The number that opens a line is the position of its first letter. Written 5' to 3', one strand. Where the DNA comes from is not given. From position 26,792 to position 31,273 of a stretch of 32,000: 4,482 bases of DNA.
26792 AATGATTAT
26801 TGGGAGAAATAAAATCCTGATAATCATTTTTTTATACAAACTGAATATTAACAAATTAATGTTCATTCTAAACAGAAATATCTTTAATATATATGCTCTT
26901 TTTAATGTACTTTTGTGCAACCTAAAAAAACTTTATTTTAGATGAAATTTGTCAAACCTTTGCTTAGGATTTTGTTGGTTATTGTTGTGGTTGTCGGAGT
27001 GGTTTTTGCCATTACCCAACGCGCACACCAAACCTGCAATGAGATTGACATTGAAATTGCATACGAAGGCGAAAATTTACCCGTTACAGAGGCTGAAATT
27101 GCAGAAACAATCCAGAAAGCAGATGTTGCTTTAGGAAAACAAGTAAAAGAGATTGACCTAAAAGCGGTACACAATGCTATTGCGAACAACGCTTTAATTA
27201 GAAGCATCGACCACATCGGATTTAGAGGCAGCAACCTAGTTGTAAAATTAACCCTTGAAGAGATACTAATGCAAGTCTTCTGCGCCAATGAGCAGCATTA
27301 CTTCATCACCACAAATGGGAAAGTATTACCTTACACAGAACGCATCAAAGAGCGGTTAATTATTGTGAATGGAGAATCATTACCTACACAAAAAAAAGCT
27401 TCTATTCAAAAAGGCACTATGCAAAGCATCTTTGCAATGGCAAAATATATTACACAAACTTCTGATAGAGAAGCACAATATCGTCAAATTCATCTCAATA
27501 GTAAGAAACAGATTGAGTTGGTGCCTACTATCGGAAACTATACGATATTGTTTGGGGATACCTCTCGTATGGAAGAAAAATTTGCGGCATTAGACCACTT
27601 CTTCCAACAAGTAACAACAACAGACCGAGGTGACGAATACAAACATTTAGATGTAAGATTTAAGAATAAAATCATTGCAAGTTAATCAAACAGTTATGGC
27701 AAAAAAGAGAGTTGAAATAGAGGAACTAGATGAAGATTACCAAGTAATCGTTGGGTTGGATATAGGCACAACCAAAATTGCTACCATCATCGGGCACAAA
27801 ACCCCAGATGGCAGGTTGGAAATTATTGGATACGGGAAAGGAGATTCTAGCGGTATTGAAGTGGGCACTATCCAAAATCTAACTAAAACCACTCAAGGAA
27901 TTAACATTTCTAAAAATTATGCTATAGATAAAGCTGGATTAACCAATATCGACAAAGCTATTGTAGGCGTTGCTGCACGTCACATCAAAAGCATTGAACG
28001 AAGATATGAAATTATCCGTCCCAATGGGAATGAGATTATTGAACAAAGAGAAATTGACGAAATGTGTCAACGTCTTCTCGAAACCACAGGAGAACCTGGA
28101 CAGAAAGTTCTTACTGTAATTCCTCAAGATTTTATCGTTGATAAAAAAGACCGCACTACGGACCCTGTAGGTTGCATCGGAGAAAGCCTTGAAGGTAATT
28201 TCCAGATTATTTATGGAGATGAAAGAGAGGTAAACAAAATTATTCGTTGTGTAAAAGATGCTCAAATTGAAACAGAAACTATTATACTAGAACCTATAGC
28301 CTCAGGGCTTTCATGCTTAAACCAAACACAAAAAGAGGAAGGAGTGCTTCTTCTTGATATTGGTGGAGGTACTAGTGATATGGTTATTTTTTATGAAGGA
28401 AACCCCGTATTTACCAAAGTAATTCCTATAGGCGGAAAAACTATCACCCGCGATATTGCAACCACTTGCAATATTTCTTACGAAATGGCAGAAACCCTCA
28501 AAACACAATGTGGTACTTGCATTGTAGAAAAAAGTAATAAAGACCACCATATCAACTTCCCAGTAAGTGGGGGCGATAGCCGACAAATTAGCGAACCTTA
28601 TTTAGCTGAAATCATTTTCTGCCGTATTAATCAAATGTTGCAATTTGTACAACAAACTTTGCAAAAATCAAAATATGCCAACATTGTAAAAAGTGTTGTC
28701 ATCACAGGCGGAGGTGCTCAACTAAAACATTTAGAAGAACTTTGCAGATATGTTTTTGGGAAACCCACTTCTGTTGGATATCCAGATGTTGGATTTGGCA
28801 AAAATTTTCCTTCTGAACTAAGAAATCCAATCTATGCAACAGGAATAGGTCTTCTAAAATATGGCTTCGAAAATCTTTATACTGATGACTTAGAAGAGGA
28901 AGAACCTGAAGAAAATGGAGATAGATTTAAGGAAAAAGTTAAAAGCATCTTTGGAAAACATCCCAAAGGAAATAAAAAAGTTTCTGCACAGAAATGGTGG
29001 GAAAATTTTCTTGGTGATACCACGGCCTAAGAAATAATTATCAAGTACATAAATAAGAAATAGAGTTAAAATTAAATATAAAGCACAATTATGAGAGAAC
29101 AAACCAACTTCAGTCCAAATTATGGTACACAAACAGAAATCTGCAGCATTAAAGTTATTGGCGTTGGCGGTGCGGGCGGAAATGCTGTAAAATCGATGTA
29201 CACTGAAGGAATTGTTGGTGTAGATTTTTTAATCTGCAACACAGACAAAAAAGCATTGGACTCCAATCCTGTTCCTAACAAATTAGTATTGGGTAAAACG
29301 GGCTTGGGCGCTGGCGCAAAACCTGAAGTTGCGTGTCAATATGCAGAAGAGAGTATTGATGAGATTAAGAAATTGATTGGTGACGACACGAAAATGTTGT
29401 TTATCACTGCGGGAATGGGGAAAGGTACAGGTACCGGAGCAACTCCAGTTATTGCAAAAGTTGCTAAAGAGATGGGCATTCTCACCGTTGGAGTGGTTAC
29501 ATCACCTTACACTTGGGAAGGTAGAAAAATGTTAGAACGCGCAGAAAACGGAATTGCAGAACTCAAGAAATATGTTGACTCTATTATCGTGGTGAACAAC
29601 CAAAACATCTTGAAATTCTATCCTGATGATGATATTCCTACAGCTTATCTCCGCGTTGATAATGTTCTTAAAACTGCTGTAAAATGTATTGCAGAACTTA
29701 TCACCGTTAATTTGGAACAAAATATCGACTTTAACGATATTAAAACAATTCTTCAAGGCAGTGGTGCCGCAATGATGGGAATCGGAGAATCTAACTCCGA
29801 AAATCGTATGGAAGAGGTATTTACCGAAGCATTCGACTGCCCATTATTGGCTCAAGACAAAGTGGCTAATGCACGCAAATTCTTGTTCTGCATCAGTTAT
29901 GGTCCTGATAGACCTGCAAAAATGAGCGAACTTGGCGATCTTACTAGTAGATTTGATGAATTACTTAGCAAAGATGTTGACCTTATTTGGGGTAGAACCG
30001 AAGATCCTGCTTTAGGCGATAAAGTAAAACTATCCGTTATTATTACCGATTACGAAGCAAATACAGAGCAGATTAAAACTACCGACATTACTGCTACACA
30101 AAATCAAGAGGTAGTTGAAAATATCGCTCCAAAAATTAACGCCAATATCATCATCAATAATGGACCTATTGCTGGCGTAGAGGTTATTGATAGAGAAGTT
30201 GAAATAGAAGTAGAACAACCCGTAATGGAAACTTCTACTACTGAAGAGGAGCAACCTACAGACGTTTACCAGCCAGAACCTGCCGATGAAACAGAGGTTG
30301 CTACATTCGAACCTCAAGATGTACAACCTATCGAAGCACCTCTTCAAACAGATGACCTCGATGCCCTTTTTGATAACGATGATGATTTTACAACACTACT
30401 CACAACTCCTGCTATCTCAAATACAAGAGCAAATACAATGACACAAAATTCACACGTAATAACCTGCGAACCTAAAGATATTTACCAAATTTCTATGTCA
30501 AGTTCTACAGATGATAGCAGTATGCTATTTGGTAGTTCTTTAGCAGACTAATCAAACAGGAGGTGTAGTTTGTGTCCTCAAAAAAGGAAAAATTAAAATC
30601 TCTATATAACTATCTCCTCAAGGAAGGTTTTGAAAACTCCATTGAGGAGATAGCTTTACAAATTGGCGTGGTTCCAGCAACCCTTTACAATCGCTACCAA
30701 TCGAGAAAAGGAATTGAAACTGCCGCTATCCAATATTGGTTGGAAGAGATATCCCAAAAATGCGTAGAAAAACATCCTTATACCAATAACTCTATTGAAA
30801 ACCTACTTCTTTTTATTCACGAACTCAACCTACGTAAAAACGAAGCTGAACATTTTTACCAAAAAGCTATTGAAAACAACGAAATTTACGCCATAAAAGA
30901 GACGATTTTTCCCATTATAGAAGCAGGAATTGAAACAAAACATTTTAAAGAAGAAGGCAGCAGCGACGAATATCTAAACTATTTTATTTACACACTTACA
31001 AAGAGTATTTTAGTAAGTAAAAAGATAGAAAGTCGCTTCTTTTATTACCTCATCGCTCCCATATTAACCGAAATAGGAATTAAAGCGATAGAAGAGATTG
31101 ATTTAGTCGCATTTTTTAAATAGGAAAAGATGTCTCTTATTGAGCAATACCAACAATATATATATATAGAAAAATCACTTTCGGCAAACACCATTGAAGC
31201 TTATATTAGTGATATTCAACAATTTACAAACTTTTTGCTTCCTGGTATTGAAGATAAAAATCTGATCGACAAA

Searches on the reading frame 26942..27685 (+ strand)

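Call 77: search_protein_families(library=pfam, proteins=[window:26942-27685:+], max_evalue=0.01)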
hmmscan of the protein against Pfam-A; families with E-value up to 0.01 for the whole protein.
window:26942-27685:+ (247 aa): 1 family
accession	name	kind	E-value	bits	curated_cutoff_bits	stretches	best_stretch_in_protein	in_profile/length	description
PF03799.20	FtsQ_DivIB_C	-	2.1e-05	25.8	21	1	118-239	8-114/114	Cell division protein FtsQ/DivIB, C-terminal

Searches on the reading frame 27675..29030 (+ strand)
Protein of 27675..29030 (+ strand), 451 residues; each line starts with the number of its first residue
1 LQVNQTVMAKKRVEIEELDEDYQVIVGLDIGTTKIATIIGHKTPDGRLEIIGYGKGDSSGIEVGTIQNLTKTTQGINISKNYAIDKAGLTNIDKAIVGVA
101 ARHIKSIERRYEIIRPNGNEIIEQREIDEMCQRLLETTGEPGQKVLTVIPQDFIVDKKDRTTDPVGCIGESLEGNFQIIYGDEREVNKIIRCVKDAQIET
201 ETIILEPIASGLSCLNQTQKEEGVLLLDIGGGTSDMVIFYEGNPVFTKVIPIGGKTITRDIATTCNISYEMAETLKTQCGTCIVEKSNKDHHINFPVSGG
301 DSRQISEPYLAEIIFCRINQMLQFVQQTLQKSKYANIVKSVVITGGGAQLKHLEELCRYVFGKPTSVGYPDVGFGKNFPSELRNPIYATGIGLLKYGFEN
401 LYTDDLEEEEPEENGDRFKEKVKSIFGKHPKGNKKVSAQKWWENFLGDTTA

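Call 77: search_protein_families(library=pfam, proteins=[window:27675-29030:+], max_evalue=0.01)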
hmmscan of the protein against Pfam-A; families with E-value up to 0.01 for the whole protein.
window:27675-29030:+ (451 aa): 7 families
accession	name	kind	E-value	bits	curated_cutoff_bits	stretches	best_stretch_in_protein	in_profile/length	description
PF14450.12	FtsA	-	1.5e-35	122.8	31.8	1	226-392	2-127/127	Cell division protein FtsA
PF02491.25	SHS2_FTSA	-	9.8e-16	58.3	25.4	1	102-179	2-78/79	SHS2 domain inserted in FTSA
PF06723.19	MreB_Mbl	-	1.2e-13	51.1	27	1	190-365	113-301/327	MreB/Mbl protein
PF11104.14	PilM_2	-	2.2e-09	37.2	27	1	213-365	171-302/340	Type IV pilus assembly protein PilM;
PF06277.17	EutA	-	1.7e-08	34.2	27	1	218-352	139-269/475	Ethanolamine utilisation protein EutA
PF02541.22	Ppx-GppA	-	1e-05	25.6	27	1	218-278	107-168/285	Ppx/GppA phosphatase family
PF00012.26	HSP70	-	1e-05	24.5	20.6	0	196-240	159-204/599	Hsp70 protein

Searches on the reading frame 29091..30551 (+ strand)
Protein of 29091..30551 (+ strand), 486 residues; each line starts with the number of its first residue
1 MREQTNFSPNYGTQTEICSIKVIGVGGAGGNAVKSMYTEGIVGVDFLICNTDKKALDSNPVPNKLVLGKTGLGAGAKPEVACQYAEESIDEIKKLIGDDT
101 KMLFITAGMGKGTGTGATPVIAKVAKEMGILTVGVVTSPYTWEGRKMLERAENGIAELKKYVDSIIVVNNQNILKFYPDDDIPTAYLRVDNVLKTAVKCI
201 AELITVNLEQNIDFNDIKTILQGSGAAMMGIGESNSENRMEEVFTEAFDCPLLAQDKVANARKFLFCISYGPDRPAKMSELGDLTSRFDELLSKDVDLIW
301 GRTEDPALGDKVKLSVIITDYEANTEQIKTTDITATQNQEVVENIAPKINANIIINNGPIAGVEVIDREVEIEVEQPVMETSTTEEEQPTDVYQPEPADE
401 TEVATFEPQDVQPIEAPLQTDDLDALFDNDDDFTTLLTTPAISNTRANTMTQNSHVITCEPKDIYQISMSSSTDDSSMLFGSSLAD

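Call 77: search_protein_families(library=pfam, proteins=[window:29091-30551:+], max_evalue=0.01)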
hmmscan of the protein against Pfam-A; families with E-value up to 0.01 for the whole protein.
window:29091-30551:+ (486 aa): 2 families
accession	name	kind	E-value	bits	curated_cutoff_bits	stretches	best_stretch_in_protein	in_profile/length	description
PF00091.31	Tubulin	-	1.8e-41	143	33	1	19-177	1-189/190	Tubulin/FtsZ family, GTPase domain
PF12327.13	FtsZ_C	-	1.4e-14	54.6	27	1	225-320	1-93/95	FtsZ family, C-terminal domain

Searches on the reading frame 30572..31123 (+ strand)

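Call 77: search_protein_families(library=pfam, proteins=[window:30572-31123:+], max_evalue=0.01)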
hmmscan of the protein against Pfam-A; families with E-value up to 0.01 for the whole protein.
window:30572-31123:+ (183 aa): 1 family
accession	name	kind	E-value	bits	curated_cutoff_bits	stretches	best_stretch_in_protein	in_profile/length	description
PF00440.29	TetR_N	-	0.0047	17.1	24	1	17-47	11-42/47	Bacterial regulatory proteins, tetR family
